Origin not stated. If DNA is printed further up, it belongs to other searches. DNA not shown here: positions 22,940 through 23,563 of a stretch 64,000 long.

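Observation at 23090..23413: DsrC/TusE-family protein retaining CysB but lacking the universally conserved penultimate cysteine (9-residue replacement tail)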

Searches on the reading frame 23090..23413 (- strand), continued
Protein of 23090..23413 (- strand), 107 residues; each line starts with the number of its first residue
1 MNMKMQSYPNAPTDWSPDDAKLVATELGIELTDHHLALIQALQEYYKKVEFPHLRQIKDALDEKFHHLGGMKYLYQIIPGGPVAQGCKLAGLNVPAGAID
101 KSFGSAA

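Call 80: fold_search(model_id=the predicted structure, library=pdb)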
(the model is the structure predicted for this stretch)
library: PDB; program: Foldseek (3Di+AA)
matches with E <= 10: 24; with E <= 0.001: 1
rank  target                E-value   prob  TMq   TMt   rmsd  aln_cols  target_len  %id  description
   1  1yx3_MODEL_1_A        6.1e-04  1.00  0.67  0.65   2.2        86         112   38  NMR structure of Allochromatium vinosum DsrC: Northeast Structural Genomics Consortium target OP4 (released 2005-04-19)
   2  7syb                  3.1e-03  1.00  0.68  0.70   3.8        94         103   29  Crystal Structure of sulfurtransferase (DsrC family protein) from Acinetobacter baumannii (released 2021-12-08)
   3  8p0j_I                2.9e+00  0.05  0.26  0.15   9.5       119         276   13  Cryo EM map and model of the vaccinia RNA polymerase intermediate pre-initiation open promoter complex (released 2024-05-22)
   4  9s7f_A                4.1e+00  0.08  0.27  0.09   9.3        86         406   14  Crystal structure of DoxA in complex with substrate DOD (released 2025-12-24)
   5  1kbu_B                5.1e+00  0.06  0.29  0.14   7.4       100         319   14  CRE RECOMBINASE BOUND TO A LOXP HOLLIDAY JUNCTION (released 2002-06-07)
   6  1ma7_A                5.1e+00  0.06  0.29  0.14   7.0       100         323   14  Crystal structure of Cre site-specific recombinase complexed with a mutant DNA substrate, LoxP-A8/T27 (released 2003-07-08)
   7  3f2e                  5.7e+00  0.08  0.35  0.42   4.7        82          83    8  Crystal structure of Yellowstone SIRV coat protein C-terminus (released 2009-04-21)
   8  6ktq_B                6.4e+00  0.09  0.26  0.09   4.9        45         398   20  Crystal structure of catalytic domain of homocitrate synthase from Sulfolobus acidocaldarius (SaHCS(dRAM)) in complex  (released 2020-09-02)
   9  4mtd_C                6.4e+00  0.08  0.29  0.23   5.3        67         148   12  Zinc Uptake Regulator Complexed With Zinc AND DNA (released 2014-11-05)
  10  6v7b_a                6.4e+00  0.06  0.31  0.28   5.6        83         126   17  Cryo-EM reconstruction of Pyrobaculum filamentous virus 2 (PFV2) (released 2020-04-01)
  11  1nzb_A                6.4e+00  0.04  0.26  0.13   7.4        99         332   16  Crystal structure of wild type Cre recombinase-loxP synapse (released 2003-09-16)
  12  6gyp_D                6.4e+00  0.03  0.23  0.17   9.2       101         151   16  Cryo-EM structure of the CBF3-core-Ndc10-DBD complex of the budding yeast kinetochore (released 2018-12-05)
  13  9m26_A                6.8e+00  0.03  0.24  0.15  13.9        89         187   17  Crystal structure of Enterobacter cloacae YcdY, a member of the redox enzyme maturation protein family (released 2025-06-18)
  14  8d8l_O                6.8e+00  0.02  0.17  0.11  12.3        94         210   14  Yeast mitochondrial small subunit assembly intermediate (State 3) (released 2022-12-14)
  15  7tac_C                7.2e+00  0.02  0.21  0.12  17.0        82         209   16  Cryo-EM structure of the (TGA3)2-(NPR1)2-(TGA3)2 complex (released 2022-03-16)
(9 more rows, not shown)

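Call 83: search_protein_families(library=pfam, proteins=[L057:8475-9743:+, L038:6873-7985:-, L056:8381-9166:+, L038:8975-9526:+, L063:10360-11229:-, L073:337-1191:+, L081:1139-1567:-, L057:11476-12081:+, L027:2955-4268:+, L033:13981-14364:+], max_evalue=0.0001)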
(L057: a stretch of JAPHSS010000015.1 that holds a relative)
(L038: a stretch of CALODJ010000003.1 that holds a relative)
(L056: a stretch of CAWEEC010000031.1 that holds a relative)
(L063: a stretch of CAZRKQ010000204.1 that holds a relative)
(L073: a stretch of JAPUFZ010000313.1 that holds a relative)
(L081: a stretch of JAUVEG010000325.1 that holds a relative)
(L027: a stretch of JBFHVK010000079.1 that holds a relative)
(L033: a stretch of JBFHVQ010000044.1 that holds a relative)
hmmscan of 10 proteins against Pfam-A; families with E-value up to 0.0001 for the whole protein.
L057:8475-9743:+ (422 aa): 9 families
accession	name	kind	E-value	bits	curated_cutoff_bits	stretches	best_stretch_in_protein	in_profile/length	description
PF23892.1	Ig_CycH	-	1.1e-39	134.9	27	1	312-419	1-108/108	Cytochrome c-type biogenesis protein H Ig-like domain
PF23914.1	TPR_CcmH_CycH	-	8.1e-20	71.7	42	1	135-266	23-154/158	Cytochrome c-type biogenesis protein H TPR domain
PF13428.12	TPR_14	-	2.2e-09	37.5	23.5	0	162-204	1-43/44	Tetratricopeptide repeat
PF14559.12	TPR_19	-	9.3e-08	32.7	25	0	145-176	8-39/68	Tetratricopeptide repeat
PF13432.12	TPR_16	-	3.9e-07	30.8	32.7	0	217-258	15-55/65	Tetratricopeptide repeat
PF13181.12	TPR_8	-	6.5e-07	29.5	25.7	0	163-190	2-29/34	Tetratricopeptide repeat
PF07719.23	TPR_2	-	2.3e-06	27.7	27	0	162-190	1-29/34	Tetratricopeptide repeat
PF00515.34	TPR_1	-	5.2e-05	23.3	27.8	0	163-190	2-29/34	Tetratricopeptide repeat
PF13429.12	TPR_15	-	6.8e-05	22.9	26.2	0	141-207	196-259/280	Tetratricopeptide repeat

L038:6873-7985:- (370 aa): 1 family
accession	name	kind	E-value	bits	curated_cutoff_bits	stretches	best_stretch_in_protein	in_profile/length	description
PF04055.27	Radical_SAM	-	2.4e-18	67.3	29.5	1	93-244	4-162/166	Radical SAM superfamily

L056:8381-9166:+ (261 aa): 1 family
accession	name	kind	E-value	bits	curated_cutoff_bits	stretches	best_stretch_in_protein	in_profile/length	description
PF01875.22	Memo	-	1.5e-57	195.3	27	1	7-257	2-267/269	Memo-like protein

L038:8975-9526:+ (183 aa): 1 family
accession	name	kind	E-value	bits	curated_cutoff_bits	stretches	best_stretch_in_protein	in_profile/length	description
PF01871.22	AMMECR1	-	1.9e-49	167.9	25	1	12-183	2-168/168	AMMECR1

L063:10360-11229:- (289 aa): 2 families
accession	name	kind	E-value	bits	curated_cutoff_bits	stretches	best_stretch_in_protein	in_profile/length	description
PF00892.27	EamA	-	5.2e-27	95.2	28.2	2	3-133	3-134/135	EamA-like transporter family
PF03151.22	TPT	-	6.1e-05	23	30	0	168-285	15-133/291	Triose-phosphate Transporter family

L073:337-1191:+ (284 aa): 1 family
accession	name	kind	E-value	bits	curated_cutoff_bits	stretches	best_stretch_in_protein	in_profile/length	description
PF01063.24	Aminotran_4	-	5.8e-47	160.8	28.5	1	32-254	2-223/223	Amino-transferase class IV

L081:1139-1567:- (142 aa): 1 family
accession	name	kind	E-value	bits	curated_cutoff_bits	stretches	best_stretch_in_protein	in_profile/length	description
PF00571.33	CBS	-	2.9e-28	98.4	24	2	72-126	1-56/57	CBS domain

L057:11476-12081:+ (201 aa): 12 families
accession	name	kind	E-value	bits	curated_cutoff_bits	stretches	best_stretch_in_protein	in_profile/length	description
PF12838.12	Fer4_7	-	4.9e-15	56.2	27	2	123-170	3-52/52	4Fe-4S dicluster domain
PF13187.11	Fer4_9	-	2.1e-11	44.1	27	2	49-95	2-51/52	4Fe-4S dicluster domain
PF13484.11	Fer4_16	-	3.5e-10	40.9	30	0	156-179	2-25/66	4Fe-4S double cluster binding domain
PF00037.32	Fer4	-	5.1e-10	39.2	21.1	1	150-172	2-24/24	4Fe-4S binding domain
PF14697.11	Fer4_21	-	2.2e-09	37.7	35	1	121-172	7-58/59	4Fe-4S dicluster domain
PF13237.11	Fer4_10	-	4.3e-09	36.6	25.5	1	149-187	2-44/53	4Fe-4S dicluster domain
PF25160.1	LdpA_Fe-S-bd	-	2.3e-08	34.1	27.6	1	126-175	7-47/49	LdpA Fe-S cluster-binding domain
PF12837.12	Fer4_6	-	8.4e-08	32.3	25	1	150-171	3-24/24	4Fe-4S binding domain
PF13183.11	Fer4_8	-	2.3e-07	31.7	27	0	39-62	44-67/68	4Fe-4S dicluster domain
PF12798.12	Fer4_3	-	2.1e-06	28.5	27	0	156-170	1-15/15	4Fe-4S binding domain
PF13534.11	Fer4_17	-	3.4e-06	27.9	22.2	0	41-63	38-60/61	4Fe-4S dicluster domain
PF12797.12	Fer4_2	-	3.1e-05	24.1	24.5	0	150-168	4-22/22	4Fe-4S binding domain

L027:2955-4268:+ (437 aa): 2 families
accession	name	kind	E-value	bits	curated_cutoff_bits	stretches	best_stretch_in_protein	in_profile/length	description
PF07992.20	Pyr_redox_2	-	2.4e-49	168.8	26.1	1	9-342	2-291/291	Pyridine nucleotide-disulphide oxidoreductase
PF00070.33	Pyr_redox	-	1.7e-13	51.3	22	1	177-260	2-70/82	Pyridine nucleotide-disulphide oxidoreductase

L033:13981-14364:+ (127 aa): 1 family
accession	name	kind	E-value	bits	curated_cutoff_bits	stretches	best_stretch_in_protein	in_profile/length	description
PF03927.19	NapD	-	5.2e-23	81.4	28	1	34-108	1-75/76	NapD protein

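Call 84: search_protein_families(library=ncbifam, proteins=[L027:2955-4268:+, L037:4211-5563:-, L038:11616-12359:-, L038:12570-12956:+, L030:970-1332:-, L043:8834-10798:-, L028:7060-8088:-, L051:7869-8330:-, L065:6740-7390:-, L023:394-954:+], max_evalue=0.00001)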
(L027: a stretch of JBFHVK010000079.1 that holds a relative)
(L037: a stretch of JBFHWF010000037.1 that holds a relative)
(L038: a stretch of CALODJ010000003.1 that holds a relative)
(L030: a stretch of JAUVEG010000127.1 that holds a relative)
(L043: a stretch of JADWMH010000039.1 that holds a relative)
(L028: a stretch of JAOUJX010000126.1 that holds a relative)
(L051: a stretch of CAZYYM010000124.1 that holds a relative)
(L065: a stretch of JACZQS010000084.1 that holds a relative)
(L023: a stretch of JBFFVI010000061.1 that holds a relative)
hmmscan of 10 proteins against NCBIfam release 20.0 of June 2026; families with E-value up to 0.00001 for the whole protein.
L027:2955-4268:+ (437 aa): 16 families
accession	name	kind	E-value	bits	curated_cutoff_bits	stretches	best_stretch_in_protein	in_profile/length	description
TIGR03169.1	Nterm_to_SelD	hypoth_equivalog_domain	2.4e-37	129.1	310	1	35-382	25-341/365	pyridine nucleotide-disulfide oxidoreductase family protein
TIGR03385.1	CoA_CoA_reduc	equivalog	3.8e-16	58.9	578.8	1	10-351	2-315/439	CoA-disulfide reductase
NF003437.0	PRK04965.1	equivalog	7.3e-15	54.8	392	1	111-348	94-302/378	NADH:flavorubredoxin reductase NorW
NF049943.1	SQR_III_seleno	exception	1e-13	51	525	1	9-357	2-320/406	type III sulfide quinone reductase, selenoprotein subtype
TIGR01350.1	lipoamide_DH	equivalog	4.9e-13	48.6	408.8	1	174-321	170-310/461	dihydrolipoyl dehydrogenase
NF004945.0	PRK06292.2-3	equivalog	6e-12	45.2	494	1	112-319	125-304/457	dihydrolipoyl dehydrogenase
NF046103.1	NOXase_Strep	equivalog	1.2e-11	44.3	600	1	87-321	79-282/442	H2O-forming NADH oxidase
NF007123.0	PRK09564.1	equivalog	3.5e-11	42.4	458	1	9-344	2-309/444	CoA-disulfide reductase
NF042949.2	3PPDioc_HcaD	equivalog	2.4e-10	39.7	450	1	113-350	95-306/386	3-phenylpropionate/cinnamic acid dioxygenase ferredoxin--NAD(+) reductase subunit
TIGR04369.1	fusion_not_SelD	hypoth_equivalog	5.7e-10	38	700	1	14-361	3-288/701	oxidoreductase/SelD-related fusion protein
NF007286.0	PRK09754.1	equivalog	2e-09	36.7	447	1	114-320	98-277/400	phenylpropionate dioxygenase ferredoxin reductase subunit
NF003585.0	PRK05249.1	equivalog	2.9e-09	36.1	465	1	212-330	199-321/464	Si-specific NAD(P)(+) transhydrogenase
NF010037.0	PRK13512.1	equivalog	7.4e-08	31.7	394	1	10-351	4-311/438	CoA-disulfide reductase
NF004943.0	PRK06292.2-1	equivalog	3.2e-07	29.5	432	0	213-319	195-307/456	dihydrolipoyl dehydrogenase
TIGR02374.1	nitri_red_nirB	equivalog_domain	7.2e-07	28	578.35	1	112-343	92-300/794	nitrite reductase large subunit NirB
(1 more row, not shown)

L037:4211-5563:- (450 aa): 25 families
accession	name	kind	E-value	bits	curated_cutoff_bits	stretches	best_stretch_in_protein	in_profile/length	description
TIGR00254.1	GGDEF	domain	4.2e-50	169.7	37.4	1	269-433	3-166/168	diguanylate cyclase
NF007135.0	PRK09581.1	equivalog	1.9e-48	165.5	474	1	254-433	275-454/457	PleD family two-component system response regulator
NF038266.1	diguan_SiaD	equivalog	5.8e-46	156.9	290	1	254-430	77-251/252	biofilm regulation diguanylate cyclase SiaD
NF007380.0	PRK09894.1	equivalog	6.6e-46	157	256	1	207-435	57-288/296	diguanylate cyclase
NF007298.0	PRK09776.1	equivalog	9e-42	143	1135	2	265-438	678-849/1111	diguanylate cyclase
NF047654.1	DiguCycDgcRLepto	equivalog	2.8e-40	138.1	500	1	260-432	122-294/295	diguanylate cyclase DgcR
NF007423.1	PRK09966.1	equivalog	8.2e-40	136.9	325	1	249-424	214-390/390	diguanylate cyclase DgcN/YfiN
NF041606.1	dguan_cyc_DgcA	equivalog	8.9e-38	130.1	370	1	262-432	169-337/340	diguanylate cyclase DgcA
NF051473.1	DigCycDgcsShew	equivalog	5.6e-36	124.4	400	1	262-430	126-287/291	diguanylate cyclase DgcS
NF011955.1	PRK15426.1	equivalog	1.3e-34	119.3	408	1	253-435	380-562/564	cellulose biosynthesis regulator diguanylate cyclase DgcQ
NF053781.1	cdiGMPphdstlr2612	equivalog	3.1e-33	114.6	1600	2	264-438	833-1006/1268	Tlr1612 family c-di-GMP phosphodiesterase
NF007599.0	PRK10245.1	equivalog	1.1e-31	109.7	402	1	263-430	202-366/371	diguanylate cyclase AdrA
NF045675.1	PhdiestaseDibA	equivalog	1.8e-31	109.2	980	1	261-440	193-370/623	phosphodiesterase DibA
NF007474.0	PRK10060.1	equivalog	1.2e-28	99.7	782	1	261-439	227-400/663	cyclic di-GMP phosphodiesterase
NF040885.1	diguan_DgcJ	equivalog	6e-27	94.6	500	1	264-429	334-491/493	diguanylate cyclase DgcJ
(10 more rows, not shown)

L038:11616-12359:- (247 aa): 17 families
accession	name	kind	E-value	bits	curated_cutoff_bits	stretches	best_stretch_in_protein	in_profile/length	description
NF008178.0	PRK10926.1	equivalog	1.2e-84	283.4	390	1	1-246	1-247/248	ferredoxin--NADP(+) reductase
TIGR02160.1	PA_CoA_Oxy5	hypoth_equivalog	3.1e-21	75.6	420.8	1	30-234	32-236/352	1,2-phenylacetyl-CoA epoxidase subunit PaaE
NF040810.1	BenC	equivalog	7.7e-19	68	430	1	29-231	132-321/333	benzoate 1,2-dioxygenase electron transfer component BenC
NF006220.0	PRK08345.1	subfamily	3.4e-16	59.3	395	1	17-231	25-242/294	cytochrome-c3 hydrogenase subunit gamma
NF045803.1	MethMoxFADbindMmoC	equivalog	1.2e-15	57.2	500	1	30-228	139-328/343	aromatic/alkene monooxygenase hydroxylase FAD-binding subunit MmoC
NF007964.0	PRK10684.1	equivalog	3.2e-13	49.4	383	1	30-233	36-231/333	NADH oxidoreductase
NF004317.0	PRK05713.1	equivalog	8.2e-13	48.3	338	1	7-183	94-267/312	iron-sulfur-binding ferredoxin reductase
NF009805.0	PRK13289.1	equivalog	3.1e-12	46.1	432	1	27-232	181-384/399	NO-inducible flavohemoprotein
NF008822.0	PRK11872.1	equivalog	7e-11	41.7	402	1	30-232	136-327/341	anthranilate 1,2-dioxygenase electron transfer component AntC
NF005963.0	PRK08051.1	equivalog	1.2e-10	41.1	230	1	30-231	30-221/233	NAD(P)H-flavin reductase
NF058606.1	GlBtMonoRdsGbcB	equivalog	2.6e-10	39.7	500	1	30-228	42-235/362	glycine betaine monooxygenase reductase subunit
NF040830.1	sulfhyd_ShyC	equivalog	1e-09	38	600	1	17-221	21-226/288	NAD(P)-dependent hydrogenase/sulfhydrogenase 2 subunit gamma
NF000796.0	PRK00054.1-1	equivalog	4.5e-09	35.9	224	1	6-160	5-142/254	dihydroorotate dehydrogenase electron transfer subunit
NF040835.1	sulfhyd_HydG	equivalog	2.6e-08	33.5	650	1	17-184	32-200/292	NADPH-dependent hydrogenase/sulfhydrogenase 1 subunit gamma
NF052252.1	flav_redu_LuxG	exception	6.6e-08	32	340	1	30-225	27-213/232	flavin mononucleotide reductase LuxG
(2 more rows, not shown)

L038:12570-12956:+ (128 aa): 0 families

L030:970-1332:- (120 aa): 0 families

L043:8834-10798:- (654 aa): 8 families
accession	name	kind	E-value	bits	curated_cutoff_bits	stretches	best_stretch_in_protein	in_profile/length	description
NF003425.0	PRK04897.1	equivalog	1.5e-48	165.5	355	1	71-332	42-295/298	zinc metalloprotease HtpX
NF002775.0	PRK02870.1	equivalog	8.1e-34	117.4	285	1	10-332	20-333/338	zinc metalloprotease HtpX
NF003965.0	PRK05457.1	equivalog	4.7e-31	108.2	245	1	28-331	6-280/285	protease HtpX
NF002839.0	PRK03072.1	equivalog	5.3e-30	104.5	412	1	98-332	59-281/291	zinc metalloprotease HtpX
NF002669.0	PRK02391.1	equivalog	2.2e-28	99.3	341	1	73-331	39-287/298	zinc metalloprotease HtpX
NF002826.0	PRK03001.1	equivalog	4.4e-28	98.2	369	1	73-332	32-275/285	zinc metalloprotease HtpX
NF002363.0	PRK01345.1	equivalog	1.2e-27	96.9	422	1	70-366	28-307/318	zinc metalloprotease HtpX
NF002322.0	PRK01265.1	equivalog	2.3e-13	50.3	275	1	108-285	76-247/325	zinc metalloprotease HtpX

L028:7060-8088:- (342 aa): 5 families
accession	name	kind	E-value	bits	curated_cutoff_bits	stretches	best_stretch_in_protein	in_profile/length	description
NF011599.0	PRK15025.1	equivalog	3.9e-43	147.9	356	1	9-336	4-332/349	ureidoglycolate dehydrogenase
TIGR03175.1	AllD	equivalog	2.2e-42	145.4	496.2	1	9-334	4-330/349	ureidoglycolate dehydrogenase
NF040650.1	sulfolac_dhydr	equivalog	1.3e-41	142.9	500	1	15-338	10-329/339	L-sulfolactate dehydrogenase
NF007504.0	PRK10098.1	equivalog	8.7e-37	126.7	336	1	4-337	3-339/360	malate/lactate/ureidoglycolate dehydrogenase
NF009750.0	PRK13260.1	equivalog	5.9e-31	107.8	316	1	11-337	6-331/332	3-dehydro-L-gulonate 2-dehydrogenase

L051:7869-8330:- (153 aa): 0 families

L065:6740-7390:- (216 aa): 5 families
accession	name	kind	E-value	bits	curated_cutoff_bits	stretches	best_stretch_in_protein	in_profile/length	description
NF004231.0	PRK05679.1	subfamily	2.9e-77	258.9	129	1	6-216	3-213/213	pyridoxal 5'-phosphate synthase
TIGR00558.3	pdxH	equivalog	1.4e-73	246.5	180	1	28-216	1-190/190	pyridoxamine 5'-phosphate oxidase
NF038138.1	phena_PhzG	equivalog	5.8e-50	169.9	270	1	28-216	19-206/206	phenazine biosynthesis FMN-dependent oxidase PhzG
TIGR04026.2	PPOX_FMN_cyano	equivalog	2e-07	31.1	220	1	49-216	22-191/191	Npun_F5749 family FMN-dependent PPOX-type flavoprotein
TIGR03618.1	Rv1155_F420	subfamily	4.4e-06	26.9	79.05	1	49-160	9-124/127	TIGR03618 family F420-dependent PPOX class oxidoreductase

L023:394-954:+ (186 aa): 0 families

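Call 85: search_dna_similar(query=window:23090-23413:-, collection=phages, mode=protein, max_evalue=0.001, max_rows=15)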
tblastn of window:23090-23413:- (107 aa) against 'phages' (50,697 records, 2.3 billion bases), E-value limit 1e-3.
Records with a match: 1; places in all: 1; records where one place covers at least 80% of the query: 1.
Best place of each record, by identity: <60% 1.
By first word of the organism name: Salmonella 1.
By host as written in the record: Salmonella enterica subsp. enterica serovar Kentucky 1.
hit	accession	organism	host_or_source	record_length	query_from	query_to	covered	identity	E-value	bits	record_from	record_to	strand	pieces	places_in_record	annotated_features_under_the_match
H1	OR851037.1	Salmonella phage S.Kent 1-2-1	Salmonella enterica subsp. enterica ...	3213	6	99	88%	34.7%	3e-9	58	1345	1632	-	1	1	record has no annotation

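Call 86: search_dna_similar(query=window:23090-23413:-, collection=plasmids, mode=protein, max_evalue=0.001, max_rows=15)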
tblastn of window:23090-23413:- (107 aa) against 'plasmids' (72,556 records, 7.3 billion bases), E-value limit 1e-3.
Records with a match: 15; places in all: 15; records where one place covers at least 80% of the query: 15.
Best place of each record, by identity: <60% 15.
By first word of the organism name: Escherichia 9; Klebsiella 3; Proteus 2; Aeromonas 1.
By predicted mobility (MOB-suite, as given by PLSDB): non-mobilizable 13; mobilizable 2.
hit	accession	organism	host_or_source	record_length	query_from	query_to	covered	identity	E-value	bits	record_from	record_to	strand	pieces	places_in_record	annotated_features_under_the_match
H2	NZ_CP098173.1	Klebsiella pneumoniae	Canis lupus familiaris,Rectal swab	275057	6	99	88%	33.7%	2e-8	57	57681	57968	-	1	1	tusE: sulfurtransferase TusE | yccX: acylphosphatase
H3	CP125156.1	Klebsiella pneumoniae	-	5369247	6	99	88%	33.7%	2e-8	57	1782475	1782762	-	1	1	tusE: sulfurtransferase TusE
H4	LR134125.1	Klebsiella aerogenes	not available: to be reported later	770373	6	99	88%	32.7%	2e-8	57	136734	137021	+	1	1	tusE: tRNA 2-thiouridine synthesizing protein E | yccX: Acylphosphate phosphohydrolase, putative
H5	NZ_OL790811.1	Proteus mirabilis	-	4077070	6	99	88%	32.7%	2e-7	54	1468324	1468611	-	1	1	none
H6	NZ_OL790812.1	Proteus mirabilis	-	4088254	6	99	88%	32.7%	2e-7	54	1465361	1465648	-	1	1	none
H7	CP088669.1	Escherichia coli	Homo sapiens,blood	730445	6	99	88%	31.6%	1e-7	55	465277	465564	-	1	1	tusE: sulfurtransferase TusE | yccX: acylphosphatase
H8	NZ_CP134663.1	Escherichia coli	Larus michahellis,bacteria,cloaca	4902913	6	99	88%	31.6%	1e-7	55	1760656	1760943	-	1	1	none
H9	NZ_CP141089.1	Escherichia coli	Homo sapiens,Infected Human Urine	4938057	6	99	88%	31.6%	1e-7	55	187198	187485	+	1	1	none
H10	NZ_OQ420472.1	Escherichia coli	-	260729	6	99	88%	31.6%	2e-7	54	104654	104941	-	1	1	tusE: sulfurtransferase TusE | yccX: acylphosphatase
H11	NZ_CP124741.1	Escherichia coli O157:H7 str. EDL933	Homo sapiens,feces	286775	6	99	88%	31.6%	2e-7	54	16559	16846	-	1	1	tusE: sulfurtransferase TusE | yccX: acylphosphatase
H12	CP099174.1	Escherichia coli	culture,Pooled soil sample collected ...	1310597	6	99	88%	31.6%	2e-7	54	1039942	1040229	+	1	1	tusE: sulfurtransferase TusE | yccX: acylphosphatase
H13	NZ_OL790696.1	Escherichia coli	-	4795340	6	99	88%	31.6%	2e-7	54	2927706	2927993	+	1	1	none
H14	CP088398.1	Escherichia coli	Homo sapiens,blood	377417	6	99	88%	31.6%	3e-7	54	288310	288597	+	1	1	tusE: sulfurtransferase TusE | yccX: acylphosphatase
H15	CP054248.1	Escherichia coli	Homo sapiens,bone infection of foot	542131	6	99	88%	31.6%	3e-7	54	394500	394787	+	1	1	tusE: sulfurtransferase TusE | yccX: acylphosphatase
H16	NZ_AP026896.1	Aeromonas caviae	Microbe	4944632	6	99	88%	31.6%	2e-6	51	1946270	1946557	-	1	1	none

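Call 87: get_annotated_region(hit=H11, flank=300)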
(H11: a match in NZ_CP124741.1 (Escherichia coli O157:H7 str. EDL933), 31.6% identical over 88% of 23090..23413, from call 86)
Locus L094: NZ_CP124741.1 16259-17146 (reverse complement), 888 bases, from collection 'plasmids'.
description: Escherichia coli O157:H7 str. EDL933 plasmid unnamed2, complete sequence
organism: Escherichia coli O157:H7 str. EDL933 (NCBI taxid 155864)
taxonomy: Bacteria; Pseudomonadota; Gammaproteobacteria; Enterobacterales; Enterobacteriaceae; Escherichia; Escherichia coli; Escherichia coli O157:H7 str. EDL933
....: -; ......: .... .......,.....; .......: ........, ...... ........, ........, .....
typing (MOB-suite, as given by PLSDB): non-mobilizable
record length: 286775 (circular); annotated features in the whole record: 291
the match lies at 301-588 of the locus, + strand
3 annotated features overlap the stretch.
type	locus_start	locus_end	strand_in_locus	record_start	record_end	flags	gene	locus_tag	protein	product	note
CDS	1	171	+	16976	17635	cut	yccA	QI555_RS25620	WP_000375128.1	FtsH protease modulator YccA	-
CDS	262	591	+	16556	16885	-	tusE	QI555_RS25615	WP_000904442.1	sulfurtransferase TusE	-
CDS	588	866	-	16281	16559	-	yccX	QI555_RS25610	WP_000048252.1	acylphosphatase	-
